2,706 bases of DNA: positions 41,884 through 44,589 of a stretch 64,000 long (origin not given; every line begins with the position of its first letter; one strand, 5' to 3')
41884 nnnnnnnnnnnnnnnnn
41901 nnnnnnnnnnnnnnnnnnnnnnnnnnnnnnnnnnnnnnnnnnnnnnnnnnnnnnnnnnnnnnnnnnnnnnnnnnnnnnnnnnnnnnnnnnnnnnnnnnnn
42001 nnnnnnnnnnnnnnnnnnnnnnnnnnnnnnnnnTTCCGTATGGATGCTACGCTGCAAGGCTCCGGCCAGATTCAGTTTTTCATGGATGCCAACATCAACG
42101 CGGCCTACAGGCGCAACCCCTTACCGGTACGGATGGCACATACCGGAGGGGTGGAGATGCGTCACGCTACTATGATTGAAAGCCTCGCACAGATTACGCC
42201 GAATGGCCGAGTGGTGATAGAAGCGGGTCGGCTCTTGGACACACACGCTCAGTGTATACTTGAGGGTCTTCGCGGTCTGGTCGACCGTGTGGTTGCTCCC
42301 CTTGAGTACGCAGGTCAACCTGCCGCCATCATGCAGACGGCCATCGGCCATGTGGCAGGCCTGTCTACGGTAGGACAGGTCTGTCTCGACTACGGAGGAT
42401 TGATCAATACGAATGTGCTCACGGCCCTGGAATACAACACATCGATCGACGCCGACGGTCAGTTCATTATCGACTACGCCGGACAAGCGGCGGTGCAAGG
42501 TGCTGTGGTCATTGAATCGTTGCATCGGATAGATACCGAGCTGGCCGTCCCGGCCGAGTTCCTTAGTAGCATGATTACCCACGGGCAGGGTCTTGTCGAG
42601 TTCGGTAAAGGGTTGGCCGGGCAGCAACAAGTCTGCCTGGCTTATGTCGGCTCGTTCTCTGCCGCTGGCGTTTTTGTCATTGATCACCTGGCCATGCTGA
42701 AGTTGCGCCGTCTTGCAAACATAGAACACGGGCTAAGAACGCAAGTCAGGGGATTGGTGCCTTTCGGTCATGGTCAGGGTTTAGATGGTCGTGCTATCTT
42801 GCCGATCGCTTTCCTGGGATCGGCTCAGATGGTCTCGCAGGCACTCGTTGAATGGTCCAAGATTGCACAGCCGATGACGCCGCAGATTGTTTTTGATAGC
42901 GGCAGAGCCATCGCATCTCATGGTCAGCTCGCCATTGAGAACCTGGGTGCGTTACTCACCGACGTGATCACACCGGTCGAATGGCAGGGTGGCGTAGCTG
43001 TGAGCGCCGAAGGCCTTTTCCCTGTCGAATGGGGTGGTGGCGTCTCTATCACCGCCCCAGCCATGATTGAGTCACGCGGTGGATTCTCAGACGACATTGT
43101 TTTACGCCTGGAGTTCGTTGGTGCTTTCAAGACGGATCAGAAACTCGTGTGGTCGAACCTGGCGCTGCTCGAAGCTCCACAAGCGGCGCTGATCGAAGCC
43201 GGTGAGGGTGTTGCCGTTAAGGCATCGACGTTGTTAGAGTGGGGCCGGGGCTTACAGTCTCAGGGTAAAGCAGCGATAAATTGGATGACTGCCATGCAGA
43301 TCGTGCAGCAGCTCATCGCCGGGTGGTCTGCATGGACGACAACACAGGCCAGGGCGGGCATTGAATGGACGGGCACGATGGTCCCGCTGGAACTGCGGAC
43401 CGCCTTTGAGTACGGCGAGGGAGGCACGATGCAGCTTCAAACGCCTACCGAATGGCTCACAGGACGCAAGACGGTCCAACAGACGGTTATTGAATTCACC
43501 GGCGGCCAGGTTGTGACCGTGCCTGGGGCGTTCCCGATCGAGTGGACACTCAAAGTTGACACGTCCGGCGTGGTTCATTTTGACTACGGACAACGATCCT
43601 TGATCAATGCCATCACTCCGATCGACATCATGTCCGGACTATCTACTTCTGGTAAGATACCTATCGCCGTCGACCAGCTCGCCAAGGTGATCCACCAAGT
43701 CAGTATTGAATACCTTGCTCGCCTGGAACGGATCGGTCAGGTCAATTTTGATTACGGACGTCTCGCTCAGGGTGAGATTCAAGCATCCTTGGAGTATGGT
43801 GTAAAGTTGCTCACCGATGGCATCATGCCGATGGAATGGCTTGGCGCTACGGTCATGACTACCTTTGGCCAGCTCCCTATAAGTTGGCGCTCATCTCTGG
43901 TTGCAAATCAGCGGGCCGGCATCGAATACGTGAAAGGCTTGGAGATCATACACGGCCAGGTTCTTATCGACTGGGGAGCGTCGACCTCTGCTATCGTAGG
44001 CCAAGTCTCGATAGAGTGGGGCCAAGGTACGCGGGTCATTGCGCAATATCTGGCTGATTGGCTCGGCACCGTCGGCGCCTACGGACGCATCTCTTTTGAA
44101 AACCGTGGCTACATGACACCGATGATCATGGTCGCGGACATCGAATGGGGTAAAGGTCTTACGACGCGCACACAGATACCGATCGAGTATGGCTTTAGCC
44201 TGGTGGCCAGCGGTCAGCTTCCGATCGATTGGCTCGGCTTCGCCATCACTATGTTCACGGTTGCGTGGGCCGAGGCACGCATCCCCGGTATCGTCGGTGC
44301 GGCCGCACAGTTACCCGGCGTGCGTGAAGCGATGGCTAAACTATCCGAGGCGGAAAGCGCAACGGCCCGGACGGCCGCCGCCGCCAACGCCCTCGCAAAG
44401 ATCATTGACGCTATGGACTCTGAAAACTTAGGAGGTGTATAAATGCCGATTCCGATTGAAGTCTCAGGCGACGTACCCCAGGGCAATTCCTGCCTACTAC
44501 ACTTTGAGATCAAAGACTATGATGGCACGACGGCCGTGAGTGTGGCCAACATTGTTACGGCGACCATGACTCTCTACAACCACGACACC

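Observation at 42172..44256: About 49 consecutive 14-residue [LIV]-[ED]-[WYF]-x-G repeats form a ~700-aa array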

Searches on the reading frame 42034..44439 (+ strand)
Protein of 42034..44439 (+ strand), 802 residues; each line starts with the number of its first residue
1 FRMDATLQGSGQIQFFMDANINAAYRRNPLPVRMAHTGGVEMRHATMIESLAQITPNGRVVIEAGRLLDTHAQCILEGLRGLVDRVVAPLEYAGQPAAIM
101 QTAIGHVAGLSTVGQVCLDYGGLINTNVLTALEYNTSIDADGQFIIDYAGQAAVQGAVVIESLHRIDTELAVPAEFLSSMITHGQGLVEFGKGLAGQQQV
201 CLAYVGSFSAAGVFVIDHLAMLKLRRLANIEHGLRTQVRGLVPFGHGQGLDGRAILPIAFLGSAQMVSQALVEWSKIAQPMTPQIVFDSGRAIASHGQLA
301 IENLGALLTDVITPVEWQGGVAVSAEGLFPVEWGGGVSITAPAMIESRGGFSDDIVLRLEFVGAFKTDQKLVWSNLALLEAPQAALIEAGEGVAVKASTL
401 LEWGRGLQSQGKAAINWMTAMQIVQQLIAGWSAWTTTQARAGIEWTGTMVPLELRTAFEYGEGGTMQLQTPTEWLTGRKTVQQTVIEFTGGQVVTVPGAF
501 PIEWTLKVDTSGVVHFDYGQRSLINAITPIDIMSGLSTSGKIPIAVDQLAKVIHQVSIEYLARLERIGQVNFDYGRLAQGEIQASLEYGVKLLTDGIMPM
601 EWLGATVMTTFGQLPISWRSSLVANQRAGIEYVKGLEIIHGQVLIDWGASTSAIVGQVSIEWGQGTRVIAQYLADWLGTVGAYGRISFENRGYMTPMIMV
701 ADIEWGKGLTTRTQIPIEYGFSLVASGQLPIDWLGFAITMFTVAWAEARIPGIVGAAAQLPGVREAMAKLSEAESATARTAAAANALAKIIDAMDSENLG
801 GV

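Call 12: search_dna_similar(query=window:42172-44256:+, collection=phages, mode=protein, max_rows=30, max_evalue=0.001)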
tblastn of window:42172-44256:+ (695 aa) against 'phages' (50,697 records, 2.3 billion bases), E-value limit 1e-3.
No match.

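Call 14: find_homologous_proteins(query=window:42034-44439:+, max_evalue=0.001)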
Query window:42034-44439:+ (802 aa): 1 proteins with E <= 0.001 among 8000 candidates.
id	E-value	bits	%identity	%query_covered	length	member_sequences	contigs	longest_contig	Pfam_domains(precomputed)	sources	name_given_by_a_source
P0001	2.0e-185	636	43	100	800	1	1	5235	-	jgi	jgi:hypothetical protein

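Call 16: find_encoding_contigs(protein=P0001, flank=10000)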
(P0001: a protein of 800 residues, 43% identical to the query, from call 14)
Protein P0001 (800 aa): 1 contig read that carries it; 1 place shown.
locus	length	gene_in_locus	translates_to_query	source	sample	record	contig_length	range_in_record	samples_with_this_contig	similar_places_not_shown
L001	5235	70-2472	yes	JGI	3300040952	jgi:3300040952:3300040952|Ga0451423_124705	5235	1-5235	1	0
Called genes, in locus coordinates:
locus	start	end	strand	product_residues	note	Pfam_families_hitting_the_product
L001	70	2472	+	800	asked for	-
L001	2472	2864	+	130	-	-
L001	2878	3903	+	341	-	-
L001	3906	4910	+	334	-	-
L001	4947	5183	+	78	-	-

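Call 27: find_related_loci(query=A1, collection=viral_contigs, flank=10000)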
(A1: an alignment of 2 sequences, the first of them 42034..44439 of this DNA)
Query A1 (802 aa) in viral_contigs; peptide patterns used: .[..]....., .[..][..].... (x = any residue, [..] = any of these).
53 stretches matched a pattern, but none encodes a relative of the query by tblastn (E <= 1e-3).

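Call 28: predict_structure(alignment_id=A1)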
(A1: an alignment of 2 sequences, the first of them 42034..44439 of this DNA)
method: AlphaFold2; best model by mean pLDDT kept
length: 802 residues; sequences in the alignment: 2
mean_pLDDT: 33.1   pTM: 0.24
mean pLDDT of the five models: 33.1, 27.6, 27.5, 25.9, 24.7
residues with pLDDT >= 90: 0; 70-90: 1; 50-70: 76; < 50: 725
segments of 3 or more residues with pLDDT < 50: 1-669, 685-698, 706-709, 714-732, 746-751, 797-802
pLDDT, mean of each block of 10 residues (from residue 1): 28 29 25 24 25 28 30 33 29 28 29 26 23 28 31 24 24 27 25 27 28 29 26 24 26 27 29 29 28 29 31 27 23 23 23 23 27 31 33 37 40 38 44 37 29 32 27 27 34 33 38 37 30 32 36 35 28 27 35 31 30 29 27 26 37 29 41 54 48 37 50 46 41 51 48 57 62 52 60 54 35
secondary structure, 60 per line:
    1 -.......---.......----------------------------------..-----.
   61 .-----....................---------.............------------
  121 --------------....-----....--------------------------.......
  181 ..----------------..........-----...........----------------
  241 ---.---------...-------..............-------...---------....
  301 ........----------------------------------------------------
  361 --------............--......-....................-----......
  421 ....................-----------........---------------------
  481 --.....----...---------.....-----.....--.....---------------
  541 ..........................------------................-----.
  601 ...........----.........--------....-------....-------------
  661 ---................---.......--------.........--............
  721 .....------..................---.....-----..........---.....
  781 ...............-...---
elements in order (helices of 4 or more, strands of 3 or more residues): E2-8 E12-18 H67-86 H96-108 E135-138 E144-147 H174-182 E199-208 E214-224 E254-256 H264-277 E285-287 H297-308 H369-380 H383-388 H390-409 H415-440 H452-459 E483-487 E492-494 E504-508 E514-518 E521-525 E541-545 H546-566 H579-594 H600-611 H616-624 H633-636 E644-647 H664-679 E683-689 E698-706 E709-716 H717-725 H732-749 H753-757 H763-772 H776-795

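Call 29: search_protein_representatives(alignment_id=A1)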
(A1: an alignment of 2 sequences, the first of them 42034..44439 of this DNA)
Query: 2 sequences, 857 profile positions. Proteins with E-value up to 0.001 (for the whole library): 81; up to 1e-10: 37; up to 1e-30: 13. The best 81 are listed.
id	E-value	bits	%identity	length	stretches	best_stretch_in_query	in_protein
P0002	0.0e+00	1725.7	-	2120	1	1-855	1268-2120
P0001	0.0e+00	1576.4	-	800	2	1-474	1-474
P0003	2.9e-126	438.9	-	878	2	524-854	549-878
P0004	3.6e-121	422.1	-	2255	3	524-854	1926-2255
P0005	1.2e-110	387.2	-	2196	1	3-853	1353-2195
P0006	9.3e-77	275.1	-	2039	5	521-826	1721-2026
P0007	3.6e-61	223.6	-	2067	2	523-854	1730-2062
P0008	5.4e-59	216.4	-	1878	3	522-852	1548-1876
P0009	6.0e-46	173.2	-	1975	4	511-854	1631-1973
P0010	3.1e-45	170.9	-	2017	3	536-829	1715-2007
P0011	4.9e-37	143.7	-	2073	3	524-819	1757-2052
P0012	2.0e-36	141.7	-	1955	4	579-826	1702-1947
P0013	4.9e-31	123.9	-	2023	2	463-806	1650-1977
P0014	1.6e-28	115.6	-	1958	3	5-101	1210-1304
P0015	4.6e-28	114.0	-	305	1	554-854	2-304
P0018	6.6e-22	93.7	-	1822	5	665-854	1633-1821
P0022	4.2e-21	91.0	-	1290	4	364-655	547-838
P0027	6.8e-18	80.4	-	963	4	353-658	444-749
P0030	5.7e-14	67.4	-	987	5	209-407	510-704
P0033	1.1e-12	63.2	-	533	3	353-448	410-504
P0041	2.1e-09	52.3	-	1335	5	310-424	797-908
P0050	2.8e-07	45.3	-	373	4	574-704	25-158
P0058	4.7e-06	41.2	-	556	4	640-680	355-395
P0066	4.8e-05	37.9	-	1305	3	86-262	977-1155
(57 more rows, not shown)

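Call 34: search_protein_families(library=pfam, proteins=[P0022, P0027, P0066, P0050, P0058, P0033, P0018, P0041], max_evalue=0.1)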
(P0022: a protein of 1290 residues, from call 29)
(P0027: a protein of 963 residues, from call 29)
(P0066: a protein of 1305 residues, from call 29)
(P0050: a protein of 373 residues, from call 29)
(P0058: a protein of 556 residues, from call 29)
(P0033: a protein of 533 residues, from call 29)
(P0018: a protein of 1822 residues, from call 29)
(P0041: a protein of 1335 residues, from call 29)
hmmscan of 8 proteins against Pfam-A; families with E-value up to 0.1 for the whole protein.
P0022 (1290 aa): 0 families

P0027 (963 aa): 3 families
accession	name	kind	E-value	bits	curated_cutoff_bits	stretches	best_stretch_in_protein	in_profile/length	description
PF07022.19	Phage_CI_repr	-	0.0011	19.7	22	0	521-561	19-59/65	Bacteriophage CI repressor helix-turn-helix domain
PF03072.19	DUF237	-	0.079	13.5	25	0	457-483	68-95/137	Domain of unknown function (DUF237)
PF09939.14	DUF2171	-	0.094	13.5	25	0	663-682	36-55/64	Uncharacterized protein conserved in bacteria (DUF2171)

P0066 (1305 aa): 2 families
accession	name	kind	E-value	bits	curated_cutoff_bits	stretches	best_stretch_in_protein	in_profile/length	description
PF13385.13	Laminin_G_3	-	5.8e-28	98.4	27.6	2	83-241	1-151/151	Concanavalin A-like lectin/glucanases superfamily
PF09196.16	DUF1953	-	0.037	14.3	25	0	413-450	16-53/63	Domain of unknown function (DUF1953)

P0050 (373 aa): 2 families
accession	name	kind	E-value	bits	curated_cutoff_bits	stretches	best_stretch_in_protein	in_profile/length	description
PF10924.13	DUF2711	-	0.0076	16.3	22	1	246-273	5-32/217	Protein of unknown function (DUF2711)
PF07022.19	Phage_CI_repr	-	0.023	15.4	22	0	116-141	35-60/65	Bacteriophage CI repressor helix-turn-helix domain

P0058 (556 aa): 1 family
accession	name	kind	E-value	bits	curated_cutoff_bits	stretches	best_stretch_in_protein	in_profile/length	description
PF13313.11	DUF4082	-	3.4e-28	98.8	28.4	1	188-323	9-142/143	Domain of unknown function (DUF4082)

P0033 (533 aa): 0 families

P0018 (1822 aa): 1 family
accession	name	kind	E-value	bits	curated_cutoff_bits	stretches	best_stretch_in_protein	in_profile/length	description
PF15892.11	BNR_4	-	1.4e-11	44.7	27.3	1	257-441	19-202/272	BNR repeat-containing family member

P0041 (1335 aa): 2 families
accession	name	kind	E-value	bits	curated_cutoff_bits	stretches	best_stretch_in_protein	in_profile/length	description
PF16247.11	DUF4904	-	0.014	15.6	27.7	0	1240-1267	18-45/129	Domain of unknown function (DUF4904)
PF10834.13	DUF2560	-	0.041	14.5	25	0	901-939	2-39/72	Protein of unknown function (DUF2560)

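Call 35: search_solved_structures(query=P0027, max_evalue=10)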
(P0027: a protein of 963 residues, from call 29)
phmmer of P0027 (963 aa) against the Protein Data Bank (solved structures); distinct sequences matched with E-value up to 10: 0.

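Call 36: search_protein_families(library=phrogs, proteins=[P0022, P0027, P0066, P0050, P0058, P0033, P0018, P0041], max_evalue=0.01)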
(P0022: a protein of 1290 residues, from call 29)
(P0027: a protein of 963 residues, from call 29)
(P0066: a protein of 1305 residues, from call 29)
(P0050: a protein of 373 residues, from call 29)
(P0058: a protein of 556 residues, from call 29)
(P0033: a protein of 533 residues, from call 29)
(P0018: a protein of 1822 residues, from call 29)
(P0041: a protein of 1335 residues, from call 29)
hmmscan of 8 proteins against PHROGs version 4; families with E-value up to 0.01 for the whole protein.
P0022 (1290 aa): 2 families
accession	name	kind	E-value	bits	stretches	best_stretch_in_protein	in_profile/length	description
phrog_6079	-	tail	7.6e-16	58.8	3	963-1126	46-203/605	tail protein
phrog_30905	-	unknown function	1.4e-05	26.1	1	316-396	7-94/139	-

P0027 (963 aa): 1 family
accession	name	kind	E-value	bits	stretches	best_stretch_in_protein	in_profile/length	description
phrog_6079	-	tail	9.3e-09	35.4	1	379-573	50-203/605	tail protein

P0066 (1305 aa): 4 families
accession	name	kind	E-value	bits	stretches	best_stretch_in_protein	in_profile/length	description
phrog_8510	-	head and packaging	5e-19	68.6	2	78-243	1172-1338/1348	virion structural protein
phrog_34696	-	unknown function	4.2e-09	37.3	0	724-748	19-40/69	-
phrog_22373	-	unknown function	3.6e-07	30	1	134-245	83-194/688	-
phrog_3545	-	unknown function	0.00056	19.1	1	154-235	881-964/1115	-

P0050 (373 aa): 0 families

P0058 (556 aa): 2 families
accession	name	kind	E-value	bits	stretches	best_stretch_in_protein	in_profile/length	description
phrog_27028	-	DNA, RNA and nucleotide metabolism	5.8e-05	24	0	53-65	43-55/72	endonuclease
phrog_6079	-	tail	0.0021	17.8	0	333-460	74-200/605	tail protein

P0033 (533 aa): 1 family
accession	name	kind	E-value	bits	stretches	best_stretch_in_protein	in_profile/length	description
phrog_6079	-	tail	0.008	15.8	0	332-476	73-202/605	tail protein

P0018 (1822 aa): 0 families

P0041 (1335 aa): 2 families
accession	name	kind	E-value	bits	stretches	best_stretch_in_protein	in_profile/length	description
phrog_9843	-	unknown function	3.6e-05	24.6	0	80-113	25-58/66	-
phrog_10909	-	tail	7e-05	23.4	1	77-135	213-271/290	major tail protein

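Call 37: list_cluster_members(proteins=[P0022, P0027, P0066, P0050, P0058, P0004, P0007, P0018, P0041, P0030])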
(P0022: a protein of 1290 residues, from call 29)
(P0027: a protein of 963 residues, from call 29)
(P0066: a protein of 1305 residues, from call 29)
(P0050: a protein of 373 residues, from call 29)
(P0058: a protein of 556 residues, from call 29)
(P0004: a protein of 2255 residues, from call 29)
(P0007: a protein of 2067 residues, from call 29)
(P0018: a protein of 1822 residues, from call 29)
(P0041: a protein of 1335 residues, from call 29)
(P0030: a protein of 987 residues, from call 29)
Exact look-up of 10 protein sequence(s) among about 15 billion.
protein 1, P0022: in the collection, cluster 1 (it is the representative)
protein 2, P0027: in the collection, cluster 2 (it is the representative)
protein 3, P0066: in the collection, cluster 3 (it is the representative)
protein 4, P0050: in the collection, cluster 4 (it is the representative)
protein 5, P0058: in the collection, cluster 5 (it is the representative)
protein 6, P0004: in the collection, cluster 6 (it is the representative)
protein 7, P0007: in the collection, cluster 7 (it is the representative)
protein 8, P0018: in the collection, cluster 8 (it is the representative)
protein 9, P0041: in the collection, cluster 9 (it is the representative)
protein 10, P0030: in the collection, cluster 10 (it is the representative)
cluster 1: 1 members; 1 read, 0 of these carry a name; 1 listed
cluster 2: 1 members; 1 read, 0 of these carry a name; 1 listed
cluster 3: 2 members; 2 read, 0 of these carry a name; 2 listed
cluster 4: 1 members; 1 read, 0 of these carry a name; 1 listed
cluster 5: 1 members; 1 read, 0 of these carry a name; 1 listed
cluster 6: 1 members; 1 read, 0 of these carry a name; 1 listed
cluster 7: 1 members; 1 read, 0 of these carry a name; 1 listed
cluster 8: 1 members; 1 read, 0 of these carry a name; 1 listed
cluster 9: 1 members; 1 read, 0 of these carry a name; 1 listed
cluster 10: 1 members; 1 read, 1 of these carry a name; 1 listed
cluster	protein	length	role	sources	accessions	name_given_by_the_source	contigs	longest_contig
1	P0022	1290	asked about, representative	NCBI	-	-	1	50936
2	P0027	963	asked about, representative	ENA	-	-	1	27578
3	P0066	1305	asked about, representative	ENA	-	-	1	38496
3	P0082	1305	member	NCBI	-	-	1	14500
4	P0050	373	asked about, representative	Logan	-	-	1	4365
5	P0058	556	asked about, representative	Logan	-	-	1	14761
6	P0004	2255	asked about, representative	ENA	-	-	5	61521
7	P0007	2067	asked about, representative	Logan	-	-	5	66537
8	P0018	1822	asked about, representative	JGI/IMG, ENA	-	-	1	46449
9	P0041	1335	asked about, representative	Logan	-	-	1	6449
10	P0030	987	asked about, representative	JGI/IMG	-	hypothetical protein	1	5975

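Call 49: find_encoding_contigs(protein=P0009, flank=10000, max_places=2)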
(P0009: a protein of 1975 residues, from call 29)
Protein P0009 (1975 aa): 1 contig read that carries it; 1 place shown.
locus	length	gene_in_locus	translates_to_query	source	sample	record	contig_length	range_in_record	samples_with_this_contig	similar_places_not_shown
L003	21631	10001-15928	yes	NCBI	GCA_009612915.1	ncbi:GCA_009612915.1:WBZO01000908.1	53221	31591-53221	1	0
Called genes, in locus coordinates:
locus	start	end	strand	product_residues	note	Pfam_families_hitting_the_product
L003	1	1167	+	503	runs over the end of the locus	PF04865:Baseplate_J (weak), PF26079:Baseplate_J_C (faint)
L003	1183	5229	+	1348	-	PF13229:Beta_helix (faint)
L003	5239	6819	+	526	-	-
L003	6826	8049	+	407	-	PF09684:Tail_P2_I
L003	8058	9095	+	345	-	-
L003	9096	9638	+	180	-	-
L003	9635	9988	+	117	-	-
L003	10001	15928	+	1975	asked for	PF13088:BNR_2 (faint), PF15892:BNR_4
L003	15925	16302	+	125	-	-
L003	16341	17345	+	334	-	-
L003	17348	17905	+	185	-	PF05838:Glyco_hydro_108, PF09374:PG_binding_3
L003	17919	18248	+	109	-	-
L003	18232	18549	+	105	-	-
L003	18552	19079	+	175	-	-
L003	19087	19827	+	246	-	-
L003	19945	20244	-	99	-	-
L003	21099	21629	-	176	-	?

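Call 50: find_encoding_contigs(protein=P0022, flank=10000, max_places=2)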
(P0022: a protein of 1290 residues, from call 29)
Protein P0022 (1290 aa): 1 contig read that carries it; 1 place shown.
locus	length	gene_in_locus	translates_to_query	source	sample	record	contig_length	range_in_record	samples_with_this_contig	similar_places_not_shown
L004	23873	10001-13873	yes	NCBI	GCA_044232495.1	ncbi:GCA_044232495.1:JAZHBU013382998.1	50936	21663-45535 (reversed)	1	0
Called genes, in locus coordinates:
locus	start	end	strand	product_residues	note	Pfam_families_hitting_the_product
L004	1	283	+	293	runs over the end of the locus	-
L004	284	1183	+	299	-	-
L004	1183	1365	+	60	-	-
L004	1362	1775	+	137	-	-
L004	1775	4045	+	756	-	PF16510:P22_portal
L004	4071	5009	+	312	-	-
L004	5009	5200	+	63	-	-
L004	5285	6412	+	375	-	PF13252:Phage_capsid_3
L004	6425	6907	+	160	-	-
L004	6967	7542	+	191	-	-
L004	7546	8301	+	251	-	PF24175:SU10_adaptor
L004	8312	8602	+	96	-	-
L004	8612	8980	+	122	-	-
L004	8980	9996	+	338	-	-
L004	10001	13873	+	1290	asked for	-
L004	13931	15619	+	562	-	-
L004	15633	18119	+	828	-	-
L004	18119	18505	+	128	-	-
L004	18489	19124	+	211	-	-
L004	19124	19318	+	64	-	-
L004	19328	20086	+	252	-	-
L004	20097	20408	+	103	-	PF23148:Gp77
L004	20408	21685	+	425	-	-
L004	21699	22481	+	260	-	-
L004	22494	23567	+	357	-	-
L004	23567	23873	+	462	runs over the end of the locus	-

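Call 94: search_protein_families(library=ncbifam, proteins=[P0022, P0027, P0066], max_evalue=0.01)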
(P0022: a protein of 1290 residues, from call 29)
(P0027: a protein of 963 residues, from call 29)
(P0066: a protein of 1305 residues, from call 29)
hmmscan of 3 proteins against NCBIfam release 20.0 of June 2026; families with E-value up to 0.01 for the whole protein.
P0022 (1290 aa): 0 families

P0027 (963 aa): 0 families

P0066 (1305 aa): 1 family
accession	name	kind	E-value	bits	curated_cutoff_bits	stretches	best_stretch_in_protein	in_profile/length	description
NF052521.1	TafC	equivalog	2.4e-07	30.2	410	1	72-250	187-366/373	TafC family fimbrial protein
